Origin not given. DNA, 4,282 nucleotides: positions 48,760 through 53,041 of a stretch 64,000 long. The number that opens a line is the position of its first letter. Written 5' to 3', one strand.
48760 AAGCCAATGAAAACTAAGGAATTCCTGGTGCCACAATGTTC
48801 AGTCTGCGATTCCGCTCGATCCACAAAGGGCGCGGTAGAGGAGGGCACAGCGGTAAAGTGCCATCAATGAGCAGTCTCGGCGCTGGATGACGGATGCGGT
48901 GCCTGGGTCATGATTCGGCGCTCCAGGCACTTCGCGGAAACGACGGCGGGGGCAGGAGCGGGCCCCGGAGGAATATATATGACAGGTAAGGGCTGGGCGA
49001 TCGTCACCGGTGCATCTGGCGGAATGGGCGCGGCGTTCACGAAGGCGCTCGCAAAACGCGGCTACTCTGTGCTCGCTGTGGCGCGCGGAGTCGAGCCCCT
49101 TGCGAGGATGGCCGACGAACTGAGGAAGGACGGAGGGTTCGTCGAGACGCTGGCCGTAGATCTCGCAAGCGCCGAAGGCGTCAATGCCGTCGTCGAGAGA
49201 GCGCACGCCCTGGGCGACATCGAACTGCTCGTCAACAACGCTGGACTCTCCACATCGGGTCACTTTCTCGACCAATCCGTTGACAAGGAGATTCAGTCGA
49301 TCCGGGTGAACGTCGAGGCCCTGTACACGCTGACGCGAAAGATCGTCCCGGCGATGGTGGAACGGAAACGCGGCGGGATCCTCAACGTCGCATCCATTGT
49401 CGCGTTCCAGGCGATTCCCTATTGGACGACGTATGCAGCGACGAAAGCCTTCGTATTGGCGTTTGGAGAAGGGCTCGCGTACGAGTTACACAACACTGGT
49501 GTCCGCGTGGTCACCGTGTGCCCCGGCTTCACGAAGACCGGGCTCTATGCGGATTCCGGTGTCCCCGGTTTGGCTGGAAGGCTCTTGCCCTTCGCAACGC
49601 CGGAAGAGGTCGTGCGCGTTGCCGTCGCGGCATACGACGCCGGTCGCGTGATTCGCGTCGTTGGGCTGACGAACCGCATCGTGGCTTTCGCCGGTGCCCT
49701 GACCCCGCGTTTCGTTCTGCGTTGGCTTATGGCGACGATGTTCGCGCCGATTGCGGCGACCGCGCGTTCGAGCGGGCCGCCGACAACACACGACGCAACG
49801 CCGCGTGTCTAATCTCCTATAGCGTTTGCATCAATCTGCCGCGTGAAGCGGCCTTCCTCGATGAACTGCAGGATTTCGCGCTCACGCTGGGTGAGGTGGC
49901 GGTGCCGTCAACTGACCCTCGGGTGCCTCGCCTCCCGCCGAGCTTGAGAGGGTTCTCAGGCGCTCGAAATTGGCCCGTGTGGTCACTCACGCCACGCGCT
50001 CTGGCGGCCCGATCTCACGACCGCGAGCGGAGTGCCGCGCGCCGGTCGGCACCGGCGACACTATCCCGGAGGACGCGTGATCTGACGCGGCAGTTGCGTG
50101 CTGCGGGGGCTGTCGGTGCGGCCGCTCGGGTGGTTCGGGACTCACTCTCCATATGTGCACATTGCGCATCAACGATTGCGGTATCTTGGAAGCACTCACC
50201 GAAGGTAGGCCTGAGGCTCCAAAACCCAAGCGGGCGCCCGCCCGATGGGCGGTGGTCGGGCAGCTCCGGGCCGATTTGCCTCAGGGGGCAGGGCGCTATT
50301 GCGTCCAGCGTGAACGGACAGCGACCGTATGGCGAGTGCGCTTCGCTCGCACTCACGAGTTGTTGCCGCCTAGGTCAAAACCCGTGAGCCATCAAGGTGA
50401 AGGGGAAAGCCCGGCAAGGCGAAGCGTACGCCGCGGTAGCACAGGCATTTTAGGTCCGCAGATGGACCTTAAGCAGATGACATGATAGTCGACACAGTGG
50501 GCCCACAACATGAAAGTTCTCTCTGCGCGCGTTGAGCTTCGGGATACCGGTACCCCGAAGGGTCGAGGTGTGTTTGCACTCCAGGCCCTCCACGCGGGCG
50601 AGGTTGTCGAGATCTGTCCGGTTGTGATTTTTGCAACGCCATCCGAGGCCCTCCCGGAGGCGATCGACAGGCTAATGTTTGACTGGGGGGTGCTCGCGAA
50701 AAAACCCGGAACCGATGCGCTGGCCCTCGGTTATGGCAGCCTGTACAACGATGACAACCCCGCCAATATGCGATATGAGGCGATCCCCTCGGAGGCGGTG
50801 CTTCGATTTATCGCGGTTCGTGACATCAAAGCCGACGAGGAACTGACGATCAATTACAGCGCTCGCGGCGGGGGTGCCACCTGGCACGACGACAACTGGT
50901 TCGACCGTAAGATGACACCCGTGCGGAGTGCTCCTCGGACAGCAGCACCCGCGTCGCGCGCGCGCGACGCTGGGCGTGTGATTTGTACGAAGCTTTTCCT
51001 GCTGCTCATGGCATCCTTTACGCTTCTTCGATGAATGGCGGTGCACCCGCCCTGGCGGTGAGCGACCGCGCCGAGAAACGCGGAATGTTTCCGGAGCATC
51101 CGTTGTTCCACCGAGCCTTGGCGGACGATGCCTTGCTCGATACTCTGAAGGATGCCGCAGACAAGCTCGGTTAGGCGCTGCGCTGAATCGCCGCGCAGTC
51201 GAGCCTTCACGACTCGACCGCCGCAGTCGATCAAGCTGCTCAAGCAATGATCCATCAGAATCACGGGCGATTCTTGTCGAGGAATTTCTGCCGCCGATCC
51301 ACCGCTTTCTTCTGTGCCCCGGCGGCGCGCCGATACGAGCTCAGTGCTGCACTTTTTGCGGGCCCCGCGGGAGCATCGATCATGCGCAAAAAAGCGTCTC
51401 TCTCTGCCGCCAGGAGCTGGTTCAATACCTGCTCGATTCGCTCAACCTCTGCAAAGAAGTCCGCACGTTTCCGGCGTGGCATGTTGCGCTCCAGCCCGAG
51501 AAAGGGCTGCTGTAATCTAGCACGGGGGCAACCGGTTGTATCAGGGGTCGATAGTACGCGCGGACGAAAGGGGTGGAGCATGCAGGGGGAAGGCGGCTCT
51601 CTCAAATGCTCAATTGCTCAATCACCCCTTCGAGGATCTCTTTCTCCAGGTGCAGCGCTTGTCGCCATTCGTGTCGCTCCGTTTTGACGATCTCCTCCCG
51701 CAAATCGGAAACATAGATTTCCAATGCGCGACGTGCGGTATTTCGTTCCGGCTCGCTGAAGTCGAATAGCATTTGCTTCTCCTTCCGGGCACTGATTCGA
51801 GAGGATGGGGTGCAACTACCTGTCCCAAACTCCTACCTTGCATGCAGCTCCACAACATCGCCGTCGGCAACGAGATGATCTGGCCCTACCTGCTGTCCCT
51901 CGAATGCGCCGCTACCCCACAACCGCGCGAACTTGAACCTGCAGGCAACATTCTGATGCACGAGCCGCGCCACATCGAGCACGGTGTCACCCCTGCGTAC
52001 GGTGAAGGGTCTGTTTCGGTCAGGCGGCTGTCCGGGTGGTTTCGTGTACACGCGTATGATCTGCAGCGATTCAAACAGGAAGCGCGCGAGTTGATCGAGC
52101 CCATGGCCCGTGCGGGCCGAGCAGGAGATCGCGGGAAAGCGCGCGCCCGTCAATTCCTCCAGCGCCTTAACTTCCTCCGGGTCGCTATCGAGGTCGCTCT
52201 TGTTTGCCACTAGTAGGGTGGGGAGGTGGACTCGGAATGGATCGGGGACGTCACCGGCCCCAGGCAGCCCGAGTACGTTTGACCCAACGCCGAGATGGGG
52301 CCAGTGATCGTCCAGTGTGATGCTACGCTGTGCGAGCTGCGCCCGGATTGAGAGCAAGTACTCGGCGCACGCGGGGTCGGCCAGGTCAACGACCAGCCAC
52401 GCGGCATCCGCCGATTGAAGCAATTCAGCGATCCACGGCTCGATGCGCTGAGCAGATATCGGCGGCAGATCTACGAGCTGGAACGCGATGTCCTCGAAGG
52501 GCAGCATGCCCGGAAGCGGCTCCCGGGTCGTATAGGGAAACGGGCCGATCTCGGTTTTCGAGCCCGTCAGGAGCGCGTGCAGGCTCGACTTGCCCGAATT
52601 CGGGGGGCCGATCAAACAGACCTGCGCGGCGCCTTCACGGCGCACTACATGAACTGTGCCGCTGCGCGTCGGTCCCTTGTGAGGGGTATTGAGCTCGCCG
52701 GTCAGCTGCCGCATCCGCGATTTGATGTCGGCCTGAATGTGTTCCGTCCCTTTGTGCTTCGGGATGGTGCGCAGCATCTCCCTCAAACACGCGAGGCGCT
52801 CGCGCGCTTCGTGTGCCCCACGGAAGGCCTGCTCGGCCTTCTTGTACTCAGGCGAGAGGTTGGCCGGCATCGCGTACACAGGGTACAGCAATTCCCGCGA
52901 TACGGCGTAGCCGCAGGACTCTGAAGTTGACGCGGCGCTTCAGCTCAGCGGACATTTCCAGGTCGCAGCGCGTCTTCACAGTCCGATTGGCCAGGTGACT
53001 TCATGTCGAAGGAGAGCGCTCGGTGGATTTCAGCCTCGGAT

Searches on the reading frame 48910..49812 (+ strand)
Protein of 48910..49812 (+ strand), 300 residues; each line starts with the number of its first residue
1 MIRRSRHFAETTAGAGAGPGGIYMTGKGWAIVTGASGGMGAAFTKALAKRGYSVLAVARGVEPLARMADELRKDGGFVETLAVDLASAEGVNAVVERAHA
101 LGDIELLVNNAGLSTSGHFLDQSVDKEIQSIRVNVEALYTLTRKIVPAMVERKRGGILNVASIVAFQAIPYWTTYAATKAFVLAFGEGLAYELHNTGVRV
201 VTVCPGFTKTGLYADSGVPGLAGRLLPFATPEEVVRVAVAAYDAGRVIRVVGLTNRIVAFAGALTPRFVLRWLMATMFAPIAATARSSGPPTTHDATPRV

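Call 13: search_protein_families(library=pfam, proteins=[window:48910-49812:+], max_evalue=0.001)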
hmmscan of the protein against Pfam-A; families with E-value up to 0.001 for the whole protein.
window:48910-49812:+ (300 aa): 4 families
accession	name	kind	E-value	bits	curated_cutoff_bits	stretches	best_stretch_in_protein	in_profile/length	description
PF00106.31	adh_short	-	3.8e-48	164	26.6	1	29-213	2-187/195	short chain dehydrogenase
PF13561.12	adh_short_C2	-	2.7e-30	106.1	27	1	34-214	1-182/236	Enoyl-(Acyl carrier protein) reductase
PF08659.16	KR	-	1.4e-11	45.1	22.6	1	28-203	1-173/180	KR domain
PF01370.27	Epimerase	-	4e-05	23.6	20.9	1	31-98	2-63/240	NAD dependent epimerase/dehydratase family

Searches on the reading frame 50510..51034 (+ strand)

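Call 13: search_protein_families(library=pfam, proteins=[window:50510-51034:+], max_evalue=0.001)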
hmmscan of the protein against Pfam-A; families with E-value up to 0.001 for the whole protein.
window:50510-51034:+ (174 aa): 1 family
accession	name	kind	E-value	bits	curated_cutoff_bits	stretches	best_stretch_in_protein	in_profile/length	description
PF00856.33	SET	-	2.2e-11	44.5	22.4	1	18-117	1-105/105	SET domain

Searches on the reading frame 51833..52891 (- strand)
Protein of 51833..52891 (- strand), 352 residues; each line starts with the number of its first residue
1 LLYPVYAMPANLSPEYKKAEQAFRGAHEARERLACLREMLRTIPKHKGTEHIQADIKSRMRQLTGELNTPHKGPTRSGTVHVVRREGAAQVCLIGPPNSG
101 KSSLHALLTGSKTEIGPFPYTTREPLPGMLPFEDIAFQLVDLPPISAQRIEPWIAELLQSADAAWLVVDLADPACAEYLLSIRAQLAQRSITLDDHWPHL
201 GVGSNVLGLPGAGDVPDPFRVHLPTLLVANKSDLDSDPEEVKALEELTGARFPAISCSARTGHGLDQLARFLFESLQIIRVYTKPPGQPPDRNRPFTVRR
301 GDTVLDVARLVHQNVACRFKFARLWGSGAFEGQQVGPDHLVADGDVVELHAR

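Call 13: search_protein_families(library=pfam, proteins=[window:51833-52891:-], max_evalue=0.001)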
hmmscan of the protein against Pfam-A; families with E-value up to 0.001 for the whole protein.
window:51833-52891:- (352 aa): 4 families
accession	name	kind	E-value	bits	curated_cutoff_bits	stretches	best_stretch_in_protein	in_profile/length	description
PF02824.27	TGS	-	9.1e-15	54.9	22.2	1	279-350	1-59/60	TGS domain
PF01926.29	MMR_HSR1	-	5.5e-13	49.5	21.9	1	90-172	1-87/113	50S ribosome-binding GTPase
PF02421.24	FeoB_N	-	1.2e-09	38.3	27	1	90-187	2-102/156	Ferrous iron transport protein B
PF16897.10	MMR_HSR1_Xtn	-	0.00019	21.8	35.2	1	220-277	53-105/106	C-terminal region of MMR_HSR1 domain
